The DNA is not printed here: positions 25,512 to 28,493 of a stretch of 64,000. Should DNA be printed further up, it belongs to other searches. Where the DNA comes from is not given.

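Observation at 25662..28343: Six-heme c-type cytochrome exported as T9SS cargo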

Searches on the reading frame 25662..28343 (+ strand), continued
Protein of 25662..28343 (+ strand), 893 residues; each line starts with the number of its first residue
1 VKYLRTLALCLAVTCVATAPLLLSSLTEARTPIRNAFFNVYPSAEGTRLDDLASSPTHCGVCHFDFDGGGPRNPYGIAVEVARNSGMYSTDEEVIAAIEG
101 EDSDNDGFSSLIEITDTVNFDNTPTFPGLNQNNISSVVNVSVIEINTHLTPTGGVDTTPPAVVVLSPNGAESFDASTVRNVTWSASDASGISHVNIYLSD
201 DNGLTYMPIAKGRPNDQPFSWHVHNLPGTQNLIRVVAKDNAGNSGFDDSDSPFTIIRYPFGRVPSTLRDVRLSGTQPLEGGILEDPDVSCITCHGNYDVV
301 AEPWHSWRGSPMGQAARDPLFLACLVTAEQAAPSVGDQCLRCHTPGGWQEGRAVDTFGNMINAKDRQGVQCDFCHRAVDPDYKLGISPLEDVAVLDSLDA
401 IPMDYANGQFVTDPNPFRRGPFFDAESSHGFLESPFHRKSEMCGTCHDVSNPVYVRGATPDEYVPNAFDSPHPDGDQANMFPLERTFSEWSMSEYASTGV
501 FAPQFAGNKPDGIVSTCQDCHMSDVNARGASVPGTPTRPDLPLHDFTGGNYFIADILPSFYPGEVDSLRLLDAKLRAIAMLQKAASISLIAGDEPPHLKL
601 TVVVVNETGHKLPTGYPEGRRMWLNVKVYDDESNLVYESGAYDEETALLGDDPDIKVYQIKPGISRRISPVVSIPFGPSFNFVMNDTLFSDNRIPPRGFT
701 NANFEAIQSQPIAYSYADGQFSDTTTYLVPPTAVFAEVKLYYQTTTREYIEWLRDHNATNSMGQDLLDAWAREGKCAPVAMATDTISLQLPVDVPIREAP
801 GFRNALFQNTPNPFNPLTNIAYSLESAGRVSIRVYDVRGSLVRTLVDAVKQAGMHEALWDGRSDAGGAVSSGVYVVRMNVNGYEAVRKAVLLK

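Call 14: search_solved_structures(query=A1, max_evalue=1, show_alignments=3)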
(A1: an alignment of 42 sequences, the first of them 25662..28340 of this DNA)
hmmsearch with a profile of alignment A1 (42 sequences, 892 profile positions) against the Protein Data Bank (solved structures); distinct sequences matched with E-value up to 1: 10.
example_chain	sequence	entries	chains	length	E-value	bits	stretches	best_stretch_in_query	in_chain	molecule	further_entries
7eh9_A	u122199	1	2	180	7.9e-05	24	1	826-881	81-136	Basal-body rod modification protein FlgD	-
7bhq_A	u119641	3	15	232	0.00012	23.4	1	826-881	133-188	Basal-body rod modification protein FlgD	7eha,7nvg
3osv_A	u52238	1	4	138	0.00017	22.9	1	825-880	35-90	Flagellar basal-body rod modification protein FlgD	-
3c12_A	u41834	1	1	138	0.0012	20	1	824-882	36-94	Flagellar protein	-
5ze8_A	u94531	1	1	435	0.0018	19.5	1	579-641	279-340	cytochrome c552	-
4zzf_A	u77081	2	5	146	0.05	14.7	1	826-884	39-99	Flagellar basal body rod modification protein | Basal-body rod modification protein FlgD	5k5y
4zzk_A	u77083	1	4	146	0.05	14.7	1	826-884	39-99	Basal-body rod modification protein FlgD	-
5m11_A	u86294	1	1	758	0.13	13.3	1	800-878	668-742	Immunoreactive 84kD antigen PG93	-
9wt8_A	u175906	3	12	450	0.26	12.3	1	597-639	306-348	Cytochrome c,Multiheme cytochrome c selenoprotein (MccSep)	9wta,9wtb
9wt9_A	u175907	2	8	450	0.34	11.9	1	597-639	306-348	Cytochrome c,Multiheme cytochrome c selenoprotein mutant (MccSep U325A) | Cytochrome c,Multiheme cytochrome c selenoprotein (MccSep)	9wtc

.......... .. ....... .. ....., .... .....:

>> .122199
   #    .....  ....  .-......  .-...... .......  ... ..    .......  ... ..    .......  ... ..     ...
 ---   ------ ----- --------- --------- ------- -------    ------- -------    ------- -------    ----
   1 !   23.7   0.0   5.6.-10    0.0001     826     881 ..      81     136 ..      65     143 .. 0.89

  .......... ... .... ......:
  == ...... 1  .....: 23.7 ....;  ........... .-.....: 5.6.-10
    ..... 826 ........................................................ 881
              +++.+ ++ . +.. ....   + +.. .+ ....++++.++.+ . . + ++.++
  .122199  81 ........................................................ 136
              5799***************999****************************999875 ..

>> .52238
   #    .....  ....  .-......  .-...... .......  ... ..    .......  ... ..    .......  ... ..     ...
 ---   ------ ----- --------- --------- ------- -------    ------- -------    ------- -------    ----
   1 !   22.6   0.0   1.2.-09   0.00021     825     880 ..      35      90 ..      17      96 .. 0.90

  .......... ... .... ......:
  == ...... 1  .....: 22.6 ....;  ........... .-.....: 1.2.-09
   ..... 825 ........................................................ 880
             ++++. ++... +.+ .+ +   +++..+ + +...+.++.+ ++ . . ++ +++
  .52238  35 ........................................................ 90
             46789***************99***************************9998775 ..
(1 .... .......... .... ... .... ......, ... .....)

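Call 15: find_encoding_contigs(protein=P0004, flank=10000, max_places=3)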
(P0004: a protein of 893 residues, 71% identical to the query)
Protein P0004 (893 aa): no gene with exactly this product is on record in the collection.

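Call 16: find_encoding_contigs(protein=P0003, flank=10000, max_places=3)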
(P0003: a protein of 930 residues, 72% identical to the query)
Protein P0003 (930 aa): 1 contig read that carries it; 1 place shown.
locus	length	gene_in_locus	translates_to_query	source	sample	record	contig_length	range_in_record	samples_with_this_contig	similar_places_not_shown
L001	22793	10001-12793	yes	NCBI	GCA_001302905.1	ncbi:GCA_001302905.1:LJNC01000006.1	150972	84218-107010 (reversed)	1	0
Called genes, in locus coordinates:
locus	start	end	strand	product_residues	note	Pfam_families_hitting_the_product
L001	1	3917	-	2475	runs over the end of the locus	PF00082:Peptidase_S8, PF13620:CarboxypepD_reg, PF13715:CarbopepD_reg_2 (weak), PF20773:InhA-like_MAM, PF21471:Reelin_subrepeat-B (faint), PF20773:InhA-like_MAM, PF18962:Por_Secre_tail (weak), PF13860:FlgD_ig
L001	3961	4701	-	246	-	PF20009:GEVED (faint)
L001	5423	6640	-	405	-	PF19583:ODP, PF00258:Flavodoxin_1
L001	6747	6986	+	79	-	-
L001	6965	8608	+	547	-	PF01558:POR, PF02776:TPP_enzyme_N (weak), PF01855:POR_N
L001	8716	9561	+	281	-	PF02775:TPP_enzyme_C, PF12367:PFO_beta_C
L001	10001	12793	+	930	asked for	PF22113:Mtrc-MtrF_II-IV_dom (weak), PF13860:FlgD_ig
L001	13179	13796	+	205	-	PF00440:TetR_N, PF17932:TetR_C_24 (weak)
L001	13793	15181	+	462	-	PF02321:OEP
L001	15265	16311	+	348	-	PF00364:Biotin_lipoyl (faint), PF25917:BSH_RND (weak), PF25919:BSH_CusB (weak), PF25973:BSH_CzcB, PF25954:Beta-barrel_RND_2, PF25967:RND-MFP_C, PF25975:CzcB_C, PF25989:YknX_C, +1 more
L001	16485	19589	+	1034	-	PF00873:ACR_tran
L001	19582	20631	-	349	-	PF00892:EamA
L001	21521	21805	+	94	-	PF13466:STAS_2, PF01740:STAS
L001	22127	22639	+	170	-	PF04542:Sigma70_r2, PF08281:Sigma70_r4_2, PF04545:Sigma70_r4 (weak)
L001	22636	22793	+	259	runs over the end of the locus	-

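Call 19: find_encoding_contigs(protein=P0002, flank=10000, max_places=2)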
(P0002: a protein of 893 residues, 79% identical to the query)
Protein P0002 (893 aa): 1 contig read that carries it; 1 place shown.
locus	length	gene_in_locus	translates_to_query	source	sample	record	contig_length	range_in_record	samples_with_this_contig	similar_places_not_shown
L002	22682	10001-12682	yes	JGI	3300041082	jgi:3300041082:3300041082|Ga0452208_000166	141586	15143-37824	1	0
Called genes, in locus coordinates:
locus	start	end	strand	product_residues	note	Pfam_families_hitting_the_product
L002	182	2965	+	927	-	PF00930:DPPIV_N (faint), PF02897:Peptidase_S9_N (faint), PF07676:PD40 (faint), PF25174:Beta-prop_THOC3 (faint), PF26549:Tricorn_N (faint), PF20434:BD-FAE (weak), PF00326:Peptidase_S9, PF01738:DLH (weak), +2 more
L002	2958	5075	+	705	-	PF00069:Pkinase, PF07714:PK_Tyr_Ser-Thr, PF03109:ABC1 (weak), PF13428:TPR_14 (faint), PF00515:TPR_1 (weak), PF14559:TPR_19 (weak), PF13414:TPR_11 (weak), PF13432:TPR_16 (weak), +7 more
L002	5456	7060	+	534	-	PF13860:FlgD_ig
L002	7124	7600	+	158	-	PF12867:DinB_2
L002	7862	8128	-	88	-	-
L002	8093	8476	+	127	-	-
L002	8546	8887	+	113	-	-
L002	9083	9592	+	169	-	-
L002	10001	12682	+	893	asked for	PF22113:Mtrc-MtrF_II-IV_dom (faint), PF17957:Big_7 (weak), PF13860:FlgD_ig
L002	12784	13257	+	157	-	PF13474:SnoaL_3, PF14534:DUF4440, PF12680:SnoaL_2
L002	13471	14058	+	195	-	PF04542:Sigma70_r2, PF08281:Sigma70_r4_2, PF04545:Sigma70_r4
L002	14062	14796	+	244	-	PF13490:zf-HC2 (weak)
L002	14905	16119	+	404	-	PF13365:Trypsin_2, PF00595:PDZ (weak), PF13180:PDZ_2, PF17820:PDZ_6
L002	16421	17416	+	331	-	PF16125:DUF4837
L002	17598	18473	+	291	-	PF13432:TPR_16 (faint), PF12895:ANAPC3 (weak), PF13424:TPR_12 (faint), PF13428:TPR_14 (faint), PF00515:TPR_1 (faint), PF07719:TPR_2 (faint), PF07721:TPR_4 (faint), PF14559:TPR_19 (weak), +4 more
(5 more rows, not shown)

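Call 20: find_encoding_contigs(protein=P0026, flank=10000, max_places=2)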
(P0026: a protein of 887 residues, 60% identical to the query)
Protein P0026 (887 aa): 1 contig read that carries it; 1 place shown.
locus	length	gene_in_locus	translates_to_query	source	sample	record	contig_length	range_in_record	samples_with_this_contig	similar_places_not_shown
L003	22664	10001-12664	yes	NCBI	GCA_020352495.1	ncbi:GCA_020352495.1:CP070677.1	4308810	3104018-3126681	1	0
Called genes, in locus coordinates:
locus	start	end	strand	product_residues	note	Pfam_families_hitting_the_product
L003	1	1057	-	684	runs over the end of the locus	PF19335:HMBD, PF25919:BSH_CusB, PF25973:BSH_CzcB, PF25869:3HB_CusB (faint), PF25944:Beta-barrel_RND (weak), PF25954:Beta-barrel_RND_2, PF19335:HMBD, PF11827:DUF3347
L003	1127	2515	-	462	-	PF02321:OEP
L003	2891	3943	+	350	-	PF00512:HisKA, PF02518:HATPase_c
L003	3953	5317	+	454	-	PF00072:Response_reg, PF00158:Sigma54_activat, PF14532:Sigma54_activ_2, PF07728:AAA_5, PF25601:AAA_lid_14, PF02954:HTH_8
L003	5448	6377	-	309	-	PF00142:Fer4_NifH (weak), PF01656:CbiA, PF02374:ArsA_ATPase (weak), PF06564:CBP_BcsQ (faint), PF09140:MipZ (faint), PF10609:ParA (faint), PF13614:AAA_31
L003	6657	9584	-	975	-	PF00069:Pkinase, PF07714:PK_Tyr_Ser-Thr, PF03109:ABC1 (weak), PF13424:TPR_12 (faint), PF07719:TPR_2 (faint), PF13428:TPR_14 (faint), PF13432:TPR_16 (weak), PF14559:TPR_19 (weak), +5 more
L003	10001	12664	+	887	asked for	PF22113:Mtrc-MtrF_II-IV_dom (faint), PF13860:FlgD_ig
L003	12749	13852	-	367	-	PF07719:TPR_2 (weak), PF13424:TPR_12 (weak), PF13181:TPR_8 (weak), PF13371:TPR_9 (weak), PF13432:TPR_16, PF14559:TPR_19, PF13414:TPR_11, PF13424:TPR_12, +11 more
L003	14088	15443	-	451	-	PF00072:Response_reg, PF00158:Sigma54_activat, PF01078:Mg_chelatase (faint), PF14532:Sigma54_activ_2, PF07724:AAA_2 (faint), PF07728:AAA_5, PF25601:AAA_lid_14, PF02954:HTH_8 (weak), +1 more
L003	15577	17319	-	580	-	PF00672:HAMP, PF02518:HATPase_c, PF14501:HATPase_c_5 (faint)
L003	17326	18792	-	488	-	PF00496:SBP_bac_5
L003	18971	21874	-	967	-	PF00069:Pkinase, PF07714:PK_Tyr_Ser-Thr, PF13428:TPR_14 (faint), PF13424:TPR_12 (faint), PF13431:TPR_17 (faint), PF14559:TPR_19 (faint), PF13174:TPR_6 (faint), PF07719:TPR_2 (faint), +2 more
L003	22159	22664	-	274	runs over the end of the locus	-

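Call 27: predict_structure(alignment_id=A1)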
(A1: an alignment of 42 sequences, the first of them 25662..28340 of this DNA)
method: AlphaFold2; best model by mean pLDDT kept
length: 893 residues; sequences in the alignment: 42
mean_pLDDT: 65.4   pTM: 0.49
mean pLDDT of the five models: 65.4, 64.6, 63.9, 62.7, 62.2
residues with pLDDT >= 90: 119; 70-90: 349; 50-70: 151; < 50: 274
segments of 3 or more residues with pLDDT < 50: 24-31, 260-310, 333-456, 459-484, 497-546, 683-685, 791-801
pLDDT, mean of each block of 10 residues (from residue 1): 73 78 42 78 78 63 72 70 62 81 73 83 81 72 82 77 91 73 88 84 75 72 67 90 89 74 43 34 33 37 44 60 67 41 32 35 35 25 31 36 24 27 28 35 29 42 39 43 51 51 29 28 36 36 51 84 70 77 88 80 86 68 93 88 89 88 64 66 60 83 72 80 92 90 90 80 88 91 83 36 75 72 84 92 92 84 88 91 87 73
secondary structure, 60 per line:
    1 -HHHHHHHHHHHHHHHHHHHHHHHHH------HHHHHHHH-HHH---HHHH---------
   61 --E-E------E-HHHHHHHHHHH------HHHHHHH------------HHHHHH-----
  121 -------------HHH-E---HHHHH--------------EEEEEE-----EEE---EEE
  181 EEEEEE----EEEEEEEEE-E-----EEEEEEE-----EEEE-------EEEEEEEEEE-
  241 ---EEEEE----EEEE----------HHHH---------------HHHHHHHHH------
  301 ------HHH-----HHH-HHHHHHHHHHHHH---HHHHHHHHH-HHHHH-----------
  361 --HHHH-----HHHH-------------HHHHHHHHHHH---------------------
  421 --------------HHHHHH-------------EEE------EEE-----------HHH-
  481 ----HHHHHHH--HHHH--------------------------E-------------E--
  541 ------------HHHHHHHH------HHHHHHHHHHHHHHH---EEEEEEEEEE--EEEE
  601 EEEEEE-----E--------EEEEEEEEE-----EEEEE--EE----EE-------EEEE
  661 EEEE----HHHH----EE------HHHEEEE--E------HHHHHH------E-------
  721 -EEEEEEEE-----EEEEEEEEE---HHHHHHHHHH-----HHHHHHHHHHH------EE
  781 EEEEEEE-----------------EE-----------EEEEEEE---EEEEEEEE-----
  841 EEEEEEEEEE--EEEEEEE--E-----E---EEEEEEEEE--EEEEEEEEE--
elements in order (helices of 4 or more, strands of 3 or more residues): H2-26 H33-40 H48-51 H74-84 H91-97 H110-115 H142-146 E161-166 E172-174 E178-186 E191-199 E207-213 E219-222 E230-239 E244-248 E253-256 H267-270 H286-294 H319-331 H335-343 H345-349 H363-366 H372-375 H389-399 H435-440 E454-456 E463-465 H485-491 H494-497 H553-560 H567-581 E585-594 E597-606 E621-629 E635-639 E657-664 H669-672 E688-691 H701-706 E722-729 E735-743 H747-756 H762-772 E779-787 E818-824 E828-835 E841-850 E853-859 E872-880 E883-891

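Call 29: fold_search(model_id=the predicted structure, library=pdb)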
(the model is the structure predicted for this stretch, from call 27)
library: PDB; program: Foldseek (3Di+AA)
matches with E <= 10: 1729; with E <= 0.001: 20
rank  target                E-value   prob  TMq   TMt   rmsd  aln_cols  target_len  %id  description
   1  5ze8                  1.0e-08  1.00  0.25  0.51  11.4       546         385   15  Crystal structure of a penta-heme cytochrome c552 from Thermochromatium tepidum (released 2018-04-25)
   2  6za2_A                2.1e-06  1.00  0.11  0.09  25.2       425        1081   15  Crystal structure of dimeric latent PorU from Porphyromonas gingivalis (released 2021-09-29)
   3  6za2_B                3.7e-06  1.00  0.11  0.09  24.2       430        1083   13  Crystal structure of dimeric latent PorU from Porphyromonas gingivalis (released 2021-09-29)
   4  8jmw_A                1.8e-05  1.00  0.09  0.14  17.4       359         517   10  Fibril form of serine peptidase Vpr (released 2023-12-06)
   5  1l9n_A                1.8e-05  0.75  0.09  0.12  27.1       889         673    8  Three-dimensional structure of the human transglutaminase 3 enzyme: binding of calcium ions change structure for activ (released 2002-05-29)
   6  8csw                  2.0e-05  0.54  0.08  0.11  25.9       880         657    8  Local refinement of protein 4.2 in Class 2 of erythrocyte ankyrin-1 complex (released 2022-07-20)
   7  7bj3                  5.1e-05  0.96  0.08  0.08  28.1       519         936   11  ScpA from Streptococcus pyogenes, S512A active site mutant (released 2021-05-12)
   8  7ptp_A                7.3e-05  1.00  0.09  0.11  18.1       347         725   10  In-situ structure of pentameric S-layer protein (released 2021-12-15)
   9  1xf1_A                1.2e-04  0.94  0.08  0.08  23.1       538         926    9  Structure of C5a peptidase- a key virulence factor from Streptococcus (released 2005-11-22)
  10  3eif                  1.2e-04  0.93  0.08  0.08  27.3       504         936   11  1.9 angstrom crystal structure of the active form of the C5a peptidase from Streptococcus pyogenes (ScpA) (released 2009-02-24)
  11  7yzx_A                1.3e-04  0.98  0.10  0.09  21.8       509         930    9  ScpA from Streptococcus pyogenes, D783A mutant. (released 2022-08-31)
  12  7tvz_E                4.4e-04  0.23  0.08  0.10  27.1       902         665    8  Cryo-EM structure of human band 3-protein 4.2 complex in diagonal conformation (released 2022-06-08)
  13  8bty_A                4.9e-04  0.96  0.08  0.08  19.5       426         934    9  Structure of the active form of ScpB, the C5a-peptidase from Streptococcus agalactiae. (released 2023-11-15)
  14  6gvk_A                5.5e-04  0.99  0.09  0.30  13.6       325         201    6  Second pair of Fibronectin type III domains of integrin beta4 (T1663R mutant) bound to the bullous pemphigoid antigen  (released 2019-03-20)
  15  4p0d                  7.4e-04  0.84  0.08  0.13  19.1       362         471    9  The T6 backbone pilin of serotype M6 Streptococcus pyogenes has a modular three-domain structure decorated with variable (released 2014-08-27)
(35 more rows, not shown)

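Call 30: search_protein_representatives(protein=window:25662-28061:+)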
Query: 800 residues. Proteins with E-value up to 0.001 (for the whole library): 8783; up to 1e-10: 3616; up to 1e-30: 943. The best 150 are listed.
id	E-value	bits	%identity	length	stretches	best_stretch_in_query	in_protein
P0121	0.0e+00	1040.4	57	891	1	8-790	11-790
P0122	1.2e-287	972.7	58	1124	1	24-783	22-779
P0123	8.8e-249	844.1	51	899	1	5-796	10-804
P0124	8.2e-237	804.5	50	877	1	5-782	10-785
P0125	2.2e-235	799.8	49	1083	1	28-790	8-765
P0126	8.9e-234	794.5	49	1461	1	20-788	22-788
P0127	2.6e-229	779.7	48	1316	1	23-793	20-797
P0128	7.5e-228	774.9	48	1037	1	21-782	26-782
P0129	6.5e-219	745.3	51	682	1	14-683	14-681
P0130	6.2e-189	646.2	48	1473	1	158-789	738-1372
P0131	2.9e-180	617.5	48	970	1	152-786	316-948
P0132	7.0e-179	612.9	48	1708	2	98-783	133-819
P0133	1.2e-175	602.2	33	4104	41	157-263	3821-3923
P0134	1.3e-174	598.8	47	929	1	150-797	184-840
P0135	1.2e-173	595.5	54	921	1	261-789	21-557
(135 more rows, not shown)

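Call 75: find_encoding_contigs(protein=P0093, flank=7000, max_places=1)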
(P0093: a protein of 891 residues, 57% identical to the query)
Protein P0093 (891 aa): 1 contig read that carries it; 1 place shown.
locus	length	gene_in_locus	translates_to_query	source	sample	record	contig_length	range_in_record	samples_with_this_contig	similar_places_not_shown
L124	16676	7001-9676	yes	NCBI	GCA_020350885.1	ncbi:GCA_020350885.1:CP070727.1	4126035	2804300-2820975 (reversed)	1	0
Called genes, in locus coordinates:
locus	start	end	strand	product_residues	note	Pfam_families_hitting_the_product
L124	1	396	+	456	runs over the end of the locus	PF00324:AA_permease, PF13520:AA_permease_2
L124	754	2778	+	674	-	PF13600:DUF4140, PF13598:DUF4139, PF13620:CarboxypepD_reg, PF13715:CarbopepD_reg_2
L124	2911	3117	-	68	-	PF13860:FlgD_ig (weak), PF18962:Por_Secre_tail (weak)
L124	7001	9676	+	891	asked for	PF17957:Big_7 (weak), PF18962:Por_Secre_tail (faint), PF13860:FlgD_ig (weak)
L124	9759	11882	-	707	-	PF00069:Pkinase, PF03109:ABC1 (faint), PF07714:PK_Tyr_Ser-Thr, PF14531:Kinase-like, PF14559:TPR_19 (faint), PF17667:Pkinase_fungal (weak), PF13174:TPR_6 (faint), PF00515:TPR_1 (faint), +8 more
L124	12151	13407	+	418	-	PF07745:Glyco_hydro_53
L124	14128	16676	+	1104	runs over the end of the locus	PF26549:Tricorn_N, PF26550:Tricorn_2nd (weak), PF26549:Tricorn_N, PF26550:Tricorn_2nd, PF07676:PD40, PF14684:Tricorn_C1, PF14685:PDZ_Tricorn, PF03572:Peptidase_S41, +3 more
